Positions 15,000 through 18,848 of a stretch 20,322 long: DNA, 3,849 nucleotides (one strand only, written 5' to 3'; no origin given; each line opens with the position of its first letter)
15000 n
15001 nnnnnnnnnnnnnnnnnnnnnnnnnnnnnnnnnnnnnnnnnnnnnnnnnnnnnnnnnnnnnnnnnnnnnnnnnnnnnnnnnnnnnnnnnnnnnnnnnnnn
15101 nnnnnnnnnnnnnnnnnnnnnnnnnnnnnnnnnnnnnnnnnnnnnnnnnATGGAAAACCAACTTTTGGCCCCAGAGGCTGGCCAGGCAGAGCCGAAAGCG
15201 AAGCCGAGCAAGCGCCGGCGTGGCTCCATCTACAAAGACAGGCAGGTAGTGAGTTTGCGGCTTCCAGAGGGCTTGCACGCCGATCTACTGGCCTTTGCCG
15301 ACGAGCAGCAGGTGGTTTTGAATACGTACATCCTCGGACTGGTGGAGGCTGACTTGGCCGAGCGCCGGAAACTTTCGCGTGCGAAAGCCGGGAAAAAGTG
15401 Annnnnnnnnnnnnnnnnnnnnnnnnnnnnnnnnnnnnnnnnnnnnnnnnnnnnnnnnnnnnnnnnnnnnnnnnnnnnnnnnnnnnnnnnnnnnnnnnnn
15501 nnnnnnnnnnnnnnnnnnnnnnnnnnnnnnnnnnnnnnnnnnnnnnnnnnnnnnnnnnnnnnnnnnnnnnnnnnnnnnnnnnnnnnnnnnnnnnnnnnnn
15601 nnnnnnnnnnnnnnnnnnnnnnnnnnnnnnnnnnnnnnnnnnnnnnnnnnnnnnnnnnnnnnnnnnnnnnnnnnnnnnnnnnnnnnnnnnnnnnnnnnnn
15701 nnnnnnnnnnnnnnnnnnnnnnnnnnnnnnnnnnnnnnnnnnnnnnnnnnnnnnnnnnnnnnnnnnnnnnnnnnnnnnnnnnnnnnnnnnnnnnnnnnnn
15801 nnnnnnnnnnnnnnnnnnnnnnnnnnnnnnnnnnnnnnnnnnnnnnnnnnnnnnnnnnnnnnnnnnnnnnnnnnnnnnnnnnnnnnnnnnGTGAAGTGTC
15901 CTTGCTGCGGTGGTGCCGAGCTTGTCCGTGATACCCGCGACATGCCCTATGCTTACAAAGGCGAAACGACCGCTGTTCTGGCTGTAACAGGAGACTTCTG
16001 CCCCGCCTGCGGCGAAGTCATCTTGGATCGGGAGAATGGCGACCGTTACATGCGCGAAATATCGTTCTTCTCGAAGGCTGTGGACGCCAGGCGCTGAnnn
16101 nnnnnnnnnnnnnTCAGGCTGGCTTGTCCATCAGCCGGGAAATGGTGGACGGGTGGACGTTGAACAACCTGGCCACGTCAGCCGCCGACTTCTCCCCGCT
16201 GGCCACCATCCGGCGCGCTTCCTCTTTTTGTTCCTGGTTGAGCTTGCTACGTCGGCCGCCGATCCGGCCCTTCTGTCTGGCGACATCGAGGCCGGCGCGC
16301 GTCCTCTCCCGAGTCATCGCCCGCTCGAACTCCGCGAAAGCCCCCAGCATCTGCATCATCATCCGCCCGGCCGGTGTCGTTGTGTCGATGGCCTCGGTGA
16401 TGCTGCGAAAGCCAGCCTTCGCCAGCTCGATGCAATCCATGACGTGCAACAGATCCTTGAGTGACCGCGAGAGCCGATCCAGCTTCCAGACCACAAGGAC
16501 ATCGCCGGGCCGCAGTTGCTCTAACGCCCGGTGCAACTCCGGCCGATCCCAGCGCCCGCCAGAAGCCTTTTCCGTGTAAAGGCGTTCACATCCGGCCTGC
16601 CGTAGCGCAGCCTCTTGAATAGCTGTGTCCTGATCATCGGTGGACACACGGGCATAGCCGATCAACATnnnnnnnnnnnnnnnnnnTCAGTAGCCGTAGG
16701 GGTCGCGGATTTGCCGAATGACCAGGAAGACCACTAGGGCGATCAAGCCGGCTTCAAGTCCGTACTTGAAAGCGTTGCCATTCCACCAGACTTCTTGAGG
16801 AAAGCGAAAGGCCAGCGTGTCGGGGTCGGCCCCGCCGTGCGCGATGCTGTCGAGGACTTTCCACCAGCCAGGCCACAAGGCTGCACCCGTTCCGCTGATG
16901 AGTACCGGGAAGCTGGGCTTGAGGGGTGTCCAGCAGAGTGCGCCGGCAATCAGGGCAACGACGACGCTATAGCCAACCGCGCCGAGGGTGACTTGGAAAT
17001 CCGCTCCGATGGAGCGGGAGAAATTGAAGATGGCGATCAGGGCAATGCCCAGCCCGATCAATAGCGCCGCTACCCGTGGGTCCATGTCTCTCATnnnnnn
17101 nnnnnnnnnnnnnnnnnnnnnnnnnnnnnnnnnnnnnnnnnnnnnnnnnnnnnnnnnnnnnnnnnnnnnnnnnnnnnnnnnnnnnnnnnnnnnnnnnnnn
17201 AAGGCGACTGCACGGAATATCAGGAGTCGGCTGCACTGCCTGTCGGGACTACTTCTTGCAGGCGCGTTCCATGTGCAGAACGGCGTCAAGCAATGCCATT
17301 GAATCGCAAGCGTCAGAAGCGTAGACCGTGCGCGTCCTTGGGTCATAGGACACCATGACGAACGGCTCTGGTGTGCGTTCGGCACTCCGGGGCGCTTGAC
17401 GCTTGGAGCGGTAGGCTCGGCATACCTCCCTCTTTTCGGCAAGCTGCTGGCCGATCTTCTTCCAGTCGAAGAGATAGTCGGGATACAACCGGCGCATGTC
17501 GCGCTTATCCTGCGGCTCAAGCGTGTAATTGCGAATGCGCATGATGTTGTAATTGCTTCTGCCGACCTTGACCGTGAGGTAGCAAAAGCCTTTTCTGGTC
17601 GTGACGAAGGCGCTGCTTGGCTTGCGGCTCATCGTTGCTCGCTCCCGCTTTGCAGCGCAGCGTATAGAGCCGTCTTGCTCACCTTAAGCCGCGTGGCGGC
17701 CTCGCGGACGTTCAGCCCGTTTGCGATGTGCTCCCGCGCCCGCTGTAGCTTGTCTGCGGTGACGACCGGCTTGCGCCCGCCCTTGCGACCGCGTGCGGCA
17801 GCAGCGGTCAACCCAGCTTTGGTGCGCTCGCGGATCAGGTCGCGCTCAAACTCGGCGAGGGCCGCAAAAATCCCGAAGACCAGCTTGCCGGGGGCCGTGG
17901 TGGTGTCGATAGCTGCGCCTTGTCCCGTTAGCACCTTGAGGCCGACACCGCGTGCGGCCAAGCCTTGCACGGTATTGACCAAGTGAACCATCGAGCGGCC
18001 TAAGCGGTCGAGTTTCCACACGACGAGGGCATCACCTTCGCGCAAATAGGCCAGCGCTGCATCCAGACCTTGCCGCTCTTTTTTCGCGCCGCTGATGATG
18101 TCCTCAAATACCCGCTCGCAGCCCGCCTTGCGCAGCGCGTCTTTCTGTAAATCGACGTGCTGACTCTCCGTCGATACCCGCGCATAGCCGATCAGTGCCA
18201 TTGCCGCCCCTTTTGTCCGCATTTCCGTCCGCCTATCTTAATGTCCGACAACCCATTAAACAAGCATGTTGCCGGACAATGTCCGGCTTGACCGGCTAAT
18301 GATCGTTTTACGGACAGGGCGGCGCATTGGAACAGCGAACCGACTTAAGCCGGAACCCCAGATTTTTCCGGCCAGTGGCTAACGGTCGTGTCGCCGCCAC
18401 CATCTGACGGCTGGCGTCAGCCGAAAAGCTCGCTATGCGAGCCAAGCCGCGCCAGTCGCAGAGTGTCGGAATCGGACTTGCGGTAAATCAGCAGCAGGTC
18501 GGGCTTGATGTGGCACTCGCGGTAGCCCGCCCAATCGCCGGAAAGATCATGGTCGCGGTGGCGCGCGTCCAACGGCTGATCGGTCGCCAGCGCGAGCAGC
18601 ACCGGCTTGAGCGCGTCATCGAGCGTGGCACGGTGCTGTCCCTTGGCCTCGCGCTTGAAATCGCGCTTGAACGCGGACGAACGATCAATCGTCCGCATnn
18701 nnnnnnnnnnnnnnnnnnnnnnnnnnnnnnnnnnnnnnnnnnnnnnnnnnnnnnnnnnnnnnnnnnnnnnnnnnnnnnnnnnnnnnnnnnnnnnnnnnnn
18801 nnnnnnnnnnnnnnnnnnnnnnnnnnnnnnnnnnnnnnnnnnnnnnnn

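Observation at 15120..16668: RHH gene precisely bracketed by 18-bp inverted repeats, next to a Gin/Hin-type serine invertase: possible invertible or autoregulated switch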

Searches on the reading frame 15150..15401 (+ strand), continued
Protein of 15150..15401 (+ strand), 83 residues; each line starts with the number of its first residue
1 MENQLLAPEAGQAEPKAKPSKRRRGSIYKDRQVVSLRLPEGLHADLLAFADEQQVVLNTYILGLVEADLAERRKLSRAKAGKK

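Call 94: search_protein_representatives(alignment_id=A2)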
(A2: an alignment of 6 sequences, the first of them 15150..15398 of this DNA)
Query: 6 sequences, 83 profile positions. Proteins with E-value up to 0.001 (for the whole library): 45; up to 1e-10: 7; up to 1e-30: 1. The best 45 are listed.
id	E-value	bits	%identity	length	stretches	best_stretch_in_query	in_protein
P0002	1.9e-45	169.0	-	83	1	1-82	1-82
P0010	1.5e-15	73.2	-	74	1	12-81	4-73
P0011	3.8e-15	71.9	-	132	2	11-74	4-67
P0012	2.0e-14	69.6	-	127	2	15-70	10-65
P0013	4.5e-14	68.5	-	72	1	15-81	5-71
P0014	2.7e-13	66.0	-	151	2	11-70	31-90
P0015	3.0e-12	62.6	-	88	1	7-73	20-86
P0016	1.8e-10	56.9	-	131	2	9-72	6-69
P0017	8.2e-10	54.8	-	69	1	13-72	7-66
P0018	1.1e-09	54.4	-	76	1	10-72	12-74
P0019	1.3e-09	54.1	-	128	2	15-71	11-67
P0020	1.5e-09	54.0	-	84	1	11-74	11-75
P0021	1.7e-09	53.8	-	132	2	16-78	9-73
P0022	2.2e-09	53.5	-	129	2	18-68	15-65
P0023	9.3e-09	51.4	-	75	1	17-72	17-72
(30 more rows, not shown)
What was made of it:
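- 15150..15401 (+): 83-aa ribbon-helix-helix gene enclosed by the arms. The family is tiny, with 45 representatives (call 94).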

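Call 95: search_protein_families(library=pfam, proteins=[P0010, P0011, P0012, P0013, P0014, P0015, P0016, P0017, P0018, P0020], max_evalue=0.01)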
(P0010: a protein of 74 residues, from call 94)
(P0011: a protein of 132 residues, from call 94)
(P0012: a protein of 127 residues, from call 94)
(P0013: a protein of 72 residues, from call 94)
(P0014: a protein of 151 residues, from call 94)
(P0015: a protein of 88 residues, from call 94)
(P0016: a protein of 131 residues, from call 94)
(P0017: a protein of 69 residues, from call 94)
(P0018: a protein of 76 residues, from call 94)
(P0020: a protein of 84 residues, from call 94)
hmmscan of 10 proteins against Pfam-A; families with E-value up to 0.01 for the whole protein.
P0010 (74 aa): 1 family
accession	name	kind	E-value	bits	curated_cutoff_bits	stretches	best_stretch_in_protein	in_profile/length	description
PF05534.18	HicB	-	0.0024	18.2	21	1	27-55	21-49/51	HicB family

P0011 (132 aa): 1 family
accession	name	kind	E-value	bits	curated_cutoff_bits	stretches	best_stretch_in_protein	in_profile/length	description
PF05534.18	HicB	-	0.00086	19.6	21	0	91-122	19-50/51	HicB family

P0012 (127 aa): 0 families

P0013 (72 aa): 0 families

P0014 (151 aa): 2 families
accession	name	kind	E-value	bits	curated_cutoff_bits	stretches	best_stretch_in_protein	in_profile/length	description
PF05534.18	HicB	-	4.7e-07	30.1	21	1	111-137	21-47/51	HicB family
PF23807.1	RHH_10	-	0.00024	21.8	27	0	98-148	14-65/84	Ribbon-helix-helix protein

P0015 (88 aa): 0 families

P0016 (131 aa): 2 families
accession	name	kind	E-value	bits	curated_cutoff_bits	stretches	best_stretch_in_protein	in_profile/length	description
PF05534.18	HicB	-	0.0011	19.2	21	0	89-119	20-48/51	HicB family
PF23807.1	RHH_10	-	0.0012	19.5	27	0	78-110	15-47/84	Ribbon-helix-helix protein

P0017 (69 aa): 0 families

P0018 (76 aa): 2 families
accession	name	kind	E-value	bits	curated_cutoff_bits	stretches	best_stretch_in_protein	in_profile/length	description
PF05534.18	HicB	-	0.00065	20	21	1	30-67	16-51/51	HicB family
PF12441.14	CopG_antitoxin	-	0.0016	19.6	28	1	30-69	39-78/79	CopG antitoxin of type II toxin-antitoxin system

P0020 (84 aa): 0 families

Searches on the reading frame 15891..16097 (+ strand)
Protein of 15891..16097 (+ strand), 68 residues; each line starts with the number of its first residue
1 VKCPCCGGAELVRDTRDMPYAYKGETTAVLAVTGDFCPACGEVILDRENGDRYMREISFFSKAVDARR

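Call 8: search_protein_families(library=pfam, proteins=[window:15891-16097:+], max_evalue=0.1)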
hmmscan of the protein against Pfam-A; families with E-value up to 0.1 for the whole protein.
window:15891-16097:+ (68 aa): 14 families
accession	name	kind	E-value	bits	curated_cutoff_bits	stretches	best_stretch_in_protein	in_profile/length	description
PF15731.11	MqsA_antitoxin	-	2.3e-26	92.9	30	1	1-67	1-67/131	Antitoxin component of bacterial toxin-antitoxin system, MqsA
PF08271.17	Zn_Ribbon_TF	-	9.1e-05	22.4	29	1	1-16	1-16/43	TFIIB zinc-binding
PF13005.12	zf-IS66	-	0.0016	19.2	27.3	0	2-13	3-13/46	zinc-finger binding domain of transposase IS66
PF08772.16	Zn_ribbon_NOB1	-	0.0066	17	24.9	0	32-47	21-36/72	Nin one binding (NOB1) Zn-ribbon like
PF14206.11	Cys_rich_CPCC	-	0.0069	16.6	24.5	0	37-53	3-19/75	Cysteine-rich CPCC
PF20020.4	DUF6431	-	0.0076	16.5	26.6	1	3-43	1-41/82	Domain of unknown function (DUF6431)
PF01396.24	Zn_ribbon_Top1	-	0.022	15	32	0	2-13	3-13/39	Topoisomerase DNA binding C4 zinc finger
PF04606.18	Ogr_Delta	-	0.025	14.9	26.3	0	2-18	1-17/47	Ogr/Delta-like zinc finger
PF14354.12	Lar_restr_allev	-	0.029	15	28.6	1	2-42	5-33/58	Restriction alleviation protein Lar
PF14690.11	Zn_ribbon_ISL3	-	0.036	14.9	25.5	0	2-9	4-11/47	zinc-finger of transposase IS204/IS1001/IS1096/IS1165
PF07754.17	HVO_2753_ZBP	-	0.036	14.3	33.2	0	36-47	18-29/46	Small zinc finger protein HVO_2753-like, Zn-binding pocket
PF22811.2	Zn_ribbon_NrdR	-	0.052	13.9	27.2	0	1-18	1-19/42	Transcriptional repressor NrdR-like, N-terminal domain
PF12760.12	Zn_ribbon_IS1595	-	0.064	13.7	25.4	0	2-13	20-31/46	Transposase zinc-ribbon domain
PF13248.11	Zn_ribbon_3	-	0.07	13.1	27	0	37-46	5-13/26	zinc-ribbon domain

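Call 11: search_protein_families(library=ncbifam, proteins=[window:15891-16097:+], max_evalue=0.05)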
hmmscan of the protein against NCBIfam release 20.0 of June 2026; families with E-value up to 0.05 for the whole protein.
window:15891-16097:+ (68 aa): 7 families
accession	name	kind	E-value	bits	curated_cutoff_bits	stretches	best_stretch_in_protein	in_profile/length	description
TIGR03830.1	CxxCG_CxxCG_HTH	subfamily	2.6e-16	59.6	61.8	1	3-66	1-63/127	type II TA system antitoxin MqsA family protein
TIGR03831.1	YgiT_finger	domain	4e-15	55.8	20.2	1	3-48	1-46/46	YgiT-type zinc finger protein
NF011481.0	PRK14890.1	equivalog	0.0037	17.2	61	0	37-50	30-43/61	putative Zn-ribbon RNA-binding protein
NF047912.1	ECs_2282_CxxC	subfamily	0.016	15.1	37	0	1-13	3-15/60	ECs_2282 family putative zinc-binding protein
NF001669.0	PRK00432.1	equivalog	0.023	14.7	54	1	21-53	14-44/58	30S ribosomal protein S27ae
TIGR03655.1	anti_R_Lar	subfamily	0.039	14.3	39.6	0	2-22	3-17/55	Lar family restriction alleviation protein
TIGR02605.1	CxxC_CxxC_SSSS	subfamily_domain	0.039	14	31.3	0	2-24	28-50/52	FmdB family zinc ribbon protein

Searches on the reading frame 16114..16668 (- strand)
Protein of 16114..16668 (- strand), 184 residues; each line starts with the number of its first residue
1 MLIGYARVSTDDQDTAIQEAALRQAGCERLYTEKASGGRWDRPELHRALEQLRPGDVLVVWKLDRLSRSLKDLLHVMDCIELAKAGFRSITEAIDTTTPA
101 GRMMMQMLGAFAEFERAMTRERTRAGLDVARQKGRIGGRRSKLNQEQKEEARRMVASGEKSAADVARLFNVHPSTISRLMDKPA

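Call 8: search_protein_families(library=pfam, proteins=[window:16114-16668:-], max_evalue=0.1)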
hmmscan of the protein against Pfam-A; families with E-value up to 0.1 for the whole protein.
window:16114-16668:- (184 aa): 11 families
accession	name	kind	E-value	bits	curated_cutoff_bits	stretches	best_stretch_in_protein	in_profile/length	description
PF00239.26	Resolvase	-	1.6e-47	161.7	23.3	1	3-135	2-144/145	Resolvase, N terminal domain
PF02796.21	HTH_7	-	1.2e-07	32.1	23.8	1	138-178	1-40/45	Helix-turn-helix domain of resolvase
PF13936.12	HTH_38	-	3.2e-07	30.4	27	1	139-179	1-40/44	Helix-turn-helix domain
PF13565.12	HTH_32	-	0.00061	20.7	33.7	1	124-180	11-73/73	Homeodomain-like domain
PF13518.12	HTH_28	-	0.0007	20.1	25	1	153-181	7-34/52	Helix-turn-helix domain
PF13542.12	HTH_Tnp_ISL3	-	0.0013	18.5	27.4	1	155-181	24-48/51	Helix-turn-helix domain of transposase family ISL3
PF04218.19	CENP-B_N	-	0.0035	17.4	21.2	1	145-182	9-45/53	CENP-B N-terminal DNA-binding domain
PF01527.26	HTH_Tnp_1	-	0.034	14.8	24.1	1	139-178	3-42/75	Transposase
PF13613.12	HTH_Tnp_4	-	0.055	13.5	27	1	163-181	23-41/53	Helix-turn-helix of DDE superfamily endonuclease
PF00346.24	Complex1_49kDa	-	0.062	12.8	24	1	106-181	7-82/271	Respiratory-chain NADH dehydrogenase, 49 Kd subunit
PF12728.13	HTH_17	-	0.1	13.4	27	0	162-181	4-23/51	Helix-turn-helix domain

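Call 11: search_protein_families(library=ncbifam, proteins=[window:16114-16668:-], max_evalue=0.05)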
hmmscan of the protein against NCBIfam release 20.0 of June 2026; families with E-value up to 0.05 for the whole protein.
window:16114-16668:- (184 aa): 7 families
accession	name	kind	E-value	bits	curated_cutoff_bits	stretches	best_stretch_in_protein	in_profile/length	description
NF041201.1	recomb_XisF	equivalog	1.8e-22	79.9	375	1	3-136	2-142/465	fdxN element excision recombinase XisF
NF047343.1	SCCmet_CcrB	equivalog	8e-14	51.2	900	1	27-134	45-155/542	cassette chromosome recombinase CcrB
NF009949.0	PRK13413.1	equivalog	4.2e-13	49.4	272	1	1-181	1-194/203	master DNA invertase Mpi family serine-type recombinase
NF047347.1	SCCmet_CcrC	equivalog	1.6e-12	46.7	900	1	31-139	46-159/558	cassette chromosome recombinase CcrC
NF047344.1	SCCmet_CcrA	equivalog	7e-06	25.4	700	1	3-136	5-148/442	cassette chromosome recombinase CcrA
NF033518.0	transpos_IS607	equivalog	0.009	15.6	110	1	3-74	57-138/187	IS607 family transposase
NF004850.0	PRK06201.1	subfamily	0.035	13.6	231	0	44-70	70-96/222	hypothetical protein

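Call 61: search_solved_structures(query=window:16114-16668:-, max_evalue=1e-10)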
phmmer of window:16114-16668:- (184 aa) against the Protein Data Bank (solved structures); distinct sequences matched with E-value up to 1e-10: 16.
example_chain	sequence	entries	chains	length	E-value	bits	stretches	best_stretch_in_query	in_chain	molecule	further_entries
4m6f_A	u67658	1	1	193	4.1e-49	169.9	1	1-177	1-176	DNA-invertase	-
3uj3_X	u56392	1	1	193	4e-48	166.7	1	1-177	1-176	DNA-invertase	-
2gm4_A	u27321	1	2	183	9.1e-26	94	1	2-180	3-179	Transposon gamma-delta resolvase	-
1zr2_A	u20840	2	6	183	6.7e-24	87.9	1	2-180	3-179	Transposon gamma-delta resolvase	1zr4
1gdt_A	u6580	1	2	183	8.7e-24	87.5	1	2-180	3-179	PROTEIN (GAMMA DELTA RESOLVASE)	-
5cy1_A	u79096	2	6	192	1.4e-21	80.3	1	2-180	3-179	Transposon Tn3 resolvase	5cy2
1gdr_A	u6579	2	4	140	1.9e-20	76.7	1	2-135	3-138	GAMMA DELTA-RESOLVASE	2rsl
2gm5_A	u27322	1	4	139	2.2e-19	73.2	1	2-129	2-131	Transposon gamma-delta resolvase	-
2r0q_C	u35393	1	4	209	2.1e-16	63.5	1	1-155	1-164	Putative transposon Tn552 DNA-invertase bin3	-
1ght_A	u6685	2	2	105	8.3e-14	55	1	2-99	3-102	TRANSPOSON GAMMA-DELTA RESOLVASE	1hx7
3bvp_A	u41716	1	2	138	2e-12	50.5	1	29-118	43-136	TP901-1 Integrase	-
5c35_A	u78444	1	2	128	8e-12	48.6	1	1-81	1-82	Recombinase Sin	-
5c32_B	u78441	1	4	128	1.9e-11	47.3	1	1-81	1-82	Putative transposon Tn552 DNA-invertase bin3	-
3pkz_A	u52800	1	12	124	2e-11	47.3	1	1-80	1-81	Recombinase Sin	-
5c31_A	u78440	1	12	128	2e-11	47.3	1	1-81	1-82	Sin, putative plasmid resolvase dimer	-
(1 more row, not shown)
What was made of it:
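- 16114..16668 (-): Gin-like serine recombinase, inferred to be the plasmid's resolvase and not an invertase of the 18-mers. Calls 8 and 61.
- On Gin/Hin-type invertible segment: The closest PDB relative is Gin (call 61).
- Checked: Its closest solved relative is Gin invertase (E 4e-49, against 9e-26 for gamma-delta resolvase; call 61).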

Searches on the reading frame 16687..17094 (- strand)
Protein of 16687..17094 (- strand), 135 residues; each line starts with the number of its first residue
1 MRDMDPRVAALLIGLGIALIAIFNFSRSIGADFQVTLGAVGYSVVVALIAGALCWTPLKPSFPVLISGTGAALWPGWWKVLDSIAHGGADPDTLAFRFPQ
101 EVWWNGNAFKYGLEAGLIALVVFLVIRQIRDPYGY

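Call 8: search_protein_families(library=pfam, proteins=[window:16687-17094:-], max_evalue=0.1)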
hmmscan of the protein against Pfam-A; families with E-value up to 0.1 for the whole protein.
window:16687-17094:- (135 aa): 1 family
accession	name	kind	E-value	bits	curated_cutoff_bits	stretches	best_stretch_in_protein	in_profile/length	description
PF04964.19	Flp_Fap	-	0.041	14.1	32.2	0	111-129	13-31/46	Flp/Fap pilin component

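Call 11: search_protein_families(library=ncbifam, proteins=[window:16687-17094:-], max_evalue=0.05)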
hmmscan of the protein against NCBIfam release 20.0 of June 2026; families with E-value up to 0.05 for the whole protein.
window:16687-17094:- (135 aa): 0 families

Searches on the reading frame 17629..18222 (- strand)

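Call 8: search_protein_families(library=pfam, proteins=[window:17629-18222:-], max_evalue=0.1)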
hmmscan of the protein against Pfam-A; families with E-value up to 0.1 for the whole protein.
window:17629-18222:- (197 aa): 3 families
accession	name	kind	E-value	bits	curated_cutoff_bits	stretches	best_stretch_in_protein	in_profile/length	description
PF00239.26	Resolvase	-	2.2e-47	161.2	23.3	1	11-146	2-144/145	Resolvase, N terminal domain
PF12728.13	HTH_17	-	0.038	14.7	27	0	170-193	2-25/51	Helix-turn-helix domain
PF13384.12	HTH_23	-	0.085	13.2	24.6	0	165-189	13-37/50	Homeodomain-like domain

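Call 11: search_protein_families(library=ncbifam, proteins=[window:17629-18222:-], max_evalue=0.05)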
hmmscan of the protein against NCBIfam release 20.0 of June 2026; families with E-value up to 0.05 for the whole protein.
window:17629-18222:- (197 aa): 6 families
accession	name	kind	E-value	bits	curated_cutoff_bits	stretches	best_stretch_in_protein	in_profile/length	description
NF041201.1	recomb_XisF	equivalog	1.1e-27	97.2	375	1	11-152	2-147/465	fdxN element excision recombinase XisF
NF009949.0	PRK13413.1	equivalog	1.7e-15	57.2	272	1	10-192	2-195/203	master DNA invertase Mpi family serine-type recombinase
NF047343.1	SCCmet_CcrB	equivalog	4.9e-09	35.4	900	1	42-156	53-166/542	cassette chromosome recombinase CcrB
NF033518.0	transpos_IS607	equivalog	7e-08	32.2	110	1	8-98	54-152/187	IS607 family transposase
NF047347.1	SCCmet_CcrC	equivalog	1.3e-07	30.5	900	1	64-146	75-154/558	cassette chromosome recombinase CcrC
NF047344.1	SCCmet_CcrA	equivalog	3.7e-06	26.3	700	1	11-146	5-147/442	cassette chromosome recombinase CcrA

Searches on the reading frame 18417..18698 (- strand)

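Call 8: search_protein_families(library=pfam, proteins=[window:18417-18698:-], max_evalue=0.1)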
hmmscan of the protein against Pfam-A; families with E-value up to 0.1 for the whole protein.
window:18417-18698:- (93 aa): 2 families
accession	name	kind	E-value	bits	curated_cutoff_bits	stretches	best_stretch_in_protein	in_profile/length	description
PF15738.11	YafQ_toxin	-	1.5e-31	109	30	1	2-93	1-88/88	Bacterial toxin of type II toxin-antitoxin system, YafQ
PF05016.21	ParE_toxin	-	3e-08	34.5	23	1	7-91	4-88/89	ParE toxin of type II toxin-antitoxin system, parDE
